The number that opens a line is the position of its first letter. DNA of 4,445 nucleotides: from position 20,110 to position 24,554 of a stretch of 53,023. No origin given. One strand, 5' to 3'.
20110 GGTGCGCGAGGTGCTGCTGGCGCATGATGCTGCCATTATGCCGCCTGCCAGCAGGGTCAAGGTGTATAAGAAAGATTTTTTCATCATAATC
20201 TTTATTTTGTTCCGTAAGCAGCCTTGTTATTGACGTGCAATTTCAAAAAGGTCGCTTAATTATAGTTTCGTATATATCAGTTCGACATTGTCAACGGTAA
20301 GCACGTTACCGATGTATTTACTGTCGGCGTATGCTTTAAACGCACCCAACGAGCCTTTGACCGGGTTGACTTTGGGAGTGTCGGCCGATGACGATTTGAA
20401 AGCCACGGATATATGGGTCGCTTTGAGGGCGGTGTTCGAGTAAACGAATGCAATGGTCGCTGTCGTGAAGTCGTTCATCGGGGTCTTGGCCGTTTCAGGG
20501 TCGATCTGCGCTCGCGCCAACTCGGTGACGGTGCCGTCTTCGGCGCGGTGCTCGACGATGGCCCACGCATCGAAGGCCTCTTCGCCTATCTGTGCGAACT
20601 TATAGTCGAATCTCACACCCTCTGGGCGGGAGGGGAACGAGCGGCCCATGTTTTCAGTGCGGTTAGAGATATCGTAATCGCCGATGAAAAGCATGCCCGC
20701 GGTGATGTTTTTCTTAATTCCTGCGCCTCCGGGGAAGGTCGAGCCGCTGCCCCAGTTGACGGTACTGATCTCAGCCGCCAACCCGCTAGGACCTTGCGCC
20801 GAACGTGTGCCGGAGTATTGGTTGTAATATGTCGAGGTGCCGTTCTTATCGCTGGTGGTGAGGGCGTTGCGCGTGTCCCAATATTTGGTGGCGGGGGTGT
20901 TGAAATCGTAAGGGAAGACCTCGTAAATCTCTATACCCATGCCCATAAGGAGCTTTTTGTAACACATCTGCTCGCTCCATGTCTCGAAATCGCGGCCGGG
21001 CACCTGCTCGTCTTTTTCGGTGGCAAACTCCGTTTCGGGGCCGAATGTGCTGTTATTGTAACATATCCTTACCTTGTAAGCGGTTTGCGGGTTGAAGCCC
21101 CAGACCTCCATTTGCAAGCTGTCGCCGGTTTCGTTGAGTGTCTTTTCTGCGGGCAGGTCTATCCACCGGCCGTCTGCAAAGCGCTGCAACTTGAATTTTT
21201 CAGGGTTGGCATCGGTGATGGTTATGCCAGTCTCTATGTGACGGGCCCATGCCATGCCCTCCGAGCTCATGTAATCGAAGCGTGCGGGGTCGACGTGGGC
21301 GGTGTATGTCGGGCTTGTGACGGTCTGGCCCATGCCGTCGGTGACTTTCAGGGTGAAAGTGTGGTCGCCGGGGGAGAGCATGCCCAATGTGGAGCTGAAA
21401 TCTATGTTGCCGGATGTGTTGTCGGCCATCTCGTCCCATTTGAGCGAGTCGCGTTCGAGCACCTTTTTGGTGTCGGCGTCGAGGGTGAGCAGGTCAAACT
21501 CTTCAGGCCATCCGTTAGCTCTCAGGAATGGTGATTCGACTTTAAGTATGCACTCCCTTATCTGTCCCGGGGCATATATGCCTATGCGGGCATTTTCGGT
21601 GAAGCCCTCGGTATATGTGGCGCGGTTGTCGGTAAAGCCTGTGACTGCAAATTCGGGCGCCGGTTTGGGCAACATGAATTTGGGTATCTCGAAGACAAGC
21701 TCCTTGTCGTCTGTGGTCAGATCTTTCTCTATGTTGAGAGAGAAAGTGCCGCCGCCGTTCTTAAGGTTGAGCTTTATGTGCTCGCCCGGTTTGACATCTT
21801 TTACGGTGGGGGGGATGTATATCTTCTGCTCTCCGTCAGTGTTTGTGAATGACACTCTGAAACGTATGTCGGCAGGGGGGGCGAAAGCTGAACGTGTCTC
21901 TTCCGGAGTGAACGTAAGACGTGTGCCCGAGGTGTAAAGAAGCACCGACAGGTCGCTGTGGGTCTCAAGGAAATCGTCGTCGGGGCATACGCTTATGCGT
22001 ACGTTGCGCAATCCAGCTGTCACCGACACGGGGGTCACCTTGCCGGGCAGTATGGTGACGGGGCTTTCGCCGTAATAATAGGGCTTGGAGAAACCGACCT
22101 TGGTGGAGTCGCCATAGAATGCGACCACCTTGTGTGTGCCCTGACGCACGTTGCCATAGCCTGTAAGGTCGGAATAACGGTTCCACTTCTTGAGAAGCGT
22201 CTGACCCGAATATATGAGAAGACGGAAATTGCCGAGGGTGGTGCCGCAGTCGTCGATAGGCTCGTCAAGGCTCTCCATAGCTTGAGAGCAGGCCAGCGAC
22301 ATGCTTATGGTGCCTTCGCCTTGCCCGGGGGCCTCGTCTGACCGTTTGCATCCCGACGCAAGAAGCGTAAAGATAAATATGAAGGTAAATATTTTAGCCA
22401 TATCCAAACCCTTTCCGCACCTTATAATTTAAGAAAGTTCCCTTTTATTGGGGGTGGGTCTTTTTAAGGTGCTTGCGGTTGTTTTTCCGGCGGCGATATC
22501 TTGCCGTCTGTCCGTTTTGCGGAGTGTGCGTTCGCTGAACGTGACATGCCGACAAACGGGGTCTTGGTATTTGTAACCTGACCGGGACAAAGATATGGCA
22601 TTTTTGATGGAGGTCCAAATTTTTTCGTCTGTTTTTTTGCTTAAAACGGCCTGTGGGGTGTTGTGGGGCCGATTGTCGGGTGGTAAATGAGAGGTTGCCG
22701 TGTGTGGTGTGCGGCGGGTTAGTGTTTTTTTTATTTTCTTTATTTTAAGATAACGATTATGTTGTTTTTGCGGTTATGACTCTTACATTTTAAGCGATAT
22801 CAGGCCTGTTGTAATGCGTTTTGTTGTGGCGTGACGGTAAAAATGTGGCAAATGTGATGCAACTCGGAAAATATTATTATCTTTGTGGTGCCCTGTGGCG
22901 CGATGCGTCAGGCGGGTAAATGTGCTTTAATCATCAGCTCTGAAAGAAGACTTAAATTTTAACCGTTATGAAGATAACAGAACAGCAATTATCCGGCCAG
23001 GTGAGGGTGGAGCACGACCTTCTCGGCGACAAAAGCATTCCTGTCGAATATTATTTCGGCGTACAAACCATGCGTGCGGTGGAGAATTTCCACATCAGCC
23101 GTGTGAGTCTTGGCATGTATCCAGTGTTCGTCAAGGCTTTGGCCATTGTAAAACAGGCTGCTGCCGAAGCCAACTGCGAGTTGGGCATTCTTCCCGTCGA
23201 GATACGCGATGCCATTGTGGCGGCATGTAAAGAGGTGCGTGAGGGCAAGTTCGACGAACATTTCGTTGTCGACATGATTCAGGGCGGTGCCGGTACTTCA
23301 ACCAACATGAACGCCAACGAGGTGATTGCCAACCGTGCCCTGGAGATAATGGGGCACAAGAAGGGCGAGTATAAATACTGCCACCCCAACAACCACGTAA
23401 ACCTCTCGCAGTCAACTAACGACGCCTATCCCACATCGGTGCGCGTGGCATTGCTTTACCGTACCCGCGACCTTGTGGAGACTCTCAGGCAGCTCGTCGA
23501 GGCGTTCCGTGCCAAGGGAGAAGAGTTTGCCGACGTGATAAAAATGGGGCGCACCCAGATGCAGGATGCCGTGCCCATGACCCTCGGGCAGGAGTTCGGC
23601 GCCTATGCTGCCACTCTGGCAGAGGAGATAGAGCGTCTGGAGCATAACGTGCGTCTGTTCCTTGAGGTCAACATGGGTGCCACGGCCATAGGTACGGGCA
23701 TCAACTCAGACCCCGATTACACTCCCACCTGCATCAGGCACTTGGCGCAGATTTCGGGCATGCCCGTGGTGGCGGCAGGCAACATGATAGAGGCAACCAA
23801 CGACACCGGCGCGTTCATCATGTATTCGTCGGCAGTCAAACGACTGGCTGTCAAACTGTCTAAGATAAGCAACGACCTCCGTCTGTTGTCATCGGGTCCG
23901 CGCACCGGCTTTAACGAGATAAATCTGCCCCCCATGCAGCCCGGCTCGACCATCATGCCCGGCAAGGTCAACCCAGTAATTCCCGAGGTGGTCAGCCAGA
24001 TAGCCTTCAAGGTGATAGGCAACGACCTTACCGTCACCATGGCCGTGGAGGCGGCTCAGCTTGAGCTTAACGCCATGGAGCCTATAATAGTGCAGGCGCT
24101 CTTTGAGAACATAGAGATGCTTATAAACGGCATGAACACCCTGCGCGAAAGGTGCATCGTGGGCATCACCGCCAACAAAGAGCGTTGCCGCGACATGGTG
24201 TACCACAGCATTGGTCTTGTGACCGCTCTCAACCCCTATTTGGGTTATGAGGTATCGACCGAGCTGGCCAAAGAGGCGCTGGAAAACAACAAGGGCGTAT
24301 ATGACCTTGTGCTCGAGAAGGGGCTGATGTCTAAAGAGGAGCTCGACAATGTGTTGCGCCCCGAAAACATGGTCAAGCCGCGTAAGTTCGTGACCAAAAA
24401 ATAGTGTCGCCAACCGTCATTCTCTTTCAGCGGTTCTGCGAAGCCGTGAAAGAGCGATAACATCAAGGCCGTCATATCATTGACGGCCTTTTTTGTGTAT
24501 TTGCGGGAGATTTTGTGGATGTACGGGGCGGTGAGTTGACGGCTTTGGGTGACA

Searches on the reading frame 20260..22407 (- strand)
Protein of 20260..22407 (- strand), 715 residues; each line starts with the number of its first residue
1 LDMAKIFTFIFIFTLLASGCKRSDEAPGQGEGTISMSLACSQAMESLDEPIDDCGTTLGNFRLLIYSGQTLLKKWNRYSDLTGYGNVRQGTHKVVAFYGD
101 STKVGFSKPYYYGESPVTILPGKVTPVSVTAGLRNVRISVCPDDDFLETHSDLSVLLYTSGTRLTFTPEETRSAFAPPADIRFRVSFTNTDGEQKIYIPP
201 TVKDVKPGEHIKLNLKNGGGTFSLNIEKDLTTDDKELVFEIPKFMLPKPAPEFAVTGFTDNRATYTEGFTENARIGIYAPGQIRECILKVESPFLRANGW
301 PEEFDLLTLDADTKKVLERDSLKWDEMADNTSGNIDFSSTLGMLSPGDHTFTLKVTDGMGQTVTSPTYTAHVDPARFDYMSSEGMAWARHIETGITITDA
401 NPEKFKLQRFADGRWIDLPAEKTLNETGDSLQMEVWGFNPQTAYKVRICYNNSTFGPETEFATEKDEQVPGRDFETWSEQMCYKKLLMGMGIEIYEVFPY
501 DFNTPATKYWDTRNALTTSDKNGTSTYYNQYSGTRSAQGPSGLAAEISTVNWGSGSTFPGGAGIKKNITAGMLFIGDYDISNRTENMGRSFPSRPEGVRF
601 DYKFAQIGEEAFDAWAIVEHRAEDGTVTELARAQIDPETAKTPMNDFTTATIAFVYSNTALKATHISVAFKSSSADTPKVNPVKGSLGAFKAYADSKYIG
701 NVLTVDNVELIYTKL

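Call 12: search_protein_families(library=pfam, proteins=[window:20260-22407:-])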
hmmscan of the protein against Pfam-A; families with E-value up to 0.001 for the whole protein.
window:20260-22407:- (715 aa): 2 families
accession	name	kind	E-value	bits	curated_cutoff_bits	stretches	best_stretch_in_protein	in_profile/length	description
PF14900.11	DUF4493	-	2e-36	126.4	27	1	30-242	1-225/226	Domain of unknown function (DUF4493)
PF13201.12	PCMD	-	1.5e-09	38.4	28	1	473-629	1-146/234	Putative carbohydrate metabolism domain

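Call 72: search_protein_families(library=ncbifam, proteins=[window:20260-22407:-], max_evalue=0.01)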
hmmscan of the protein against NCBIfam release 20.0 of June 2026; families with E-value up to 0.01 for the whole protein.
window:20260-22407:- (715 aa): 0 families

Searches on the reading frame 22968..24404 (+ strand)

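Call 84: search_protein_families(library=pfam, proteins=[window:22968-24404:+], max_evalue=0.00001)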
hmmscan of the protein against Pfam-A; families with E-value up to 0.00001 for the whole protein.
window:22968-24404:+ (478 aa): 2 families
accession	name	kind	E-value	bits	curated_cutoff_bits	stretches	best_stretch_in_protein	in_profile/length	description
PF00206.25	Lyase_1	-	5.6e-96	322.1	27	1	22-351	3-312/312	Lyase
PF10415.14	FumaraseC_C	-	9.5e-22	77.6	32.5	1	417-470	1-54/54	Fumarase C C-terminus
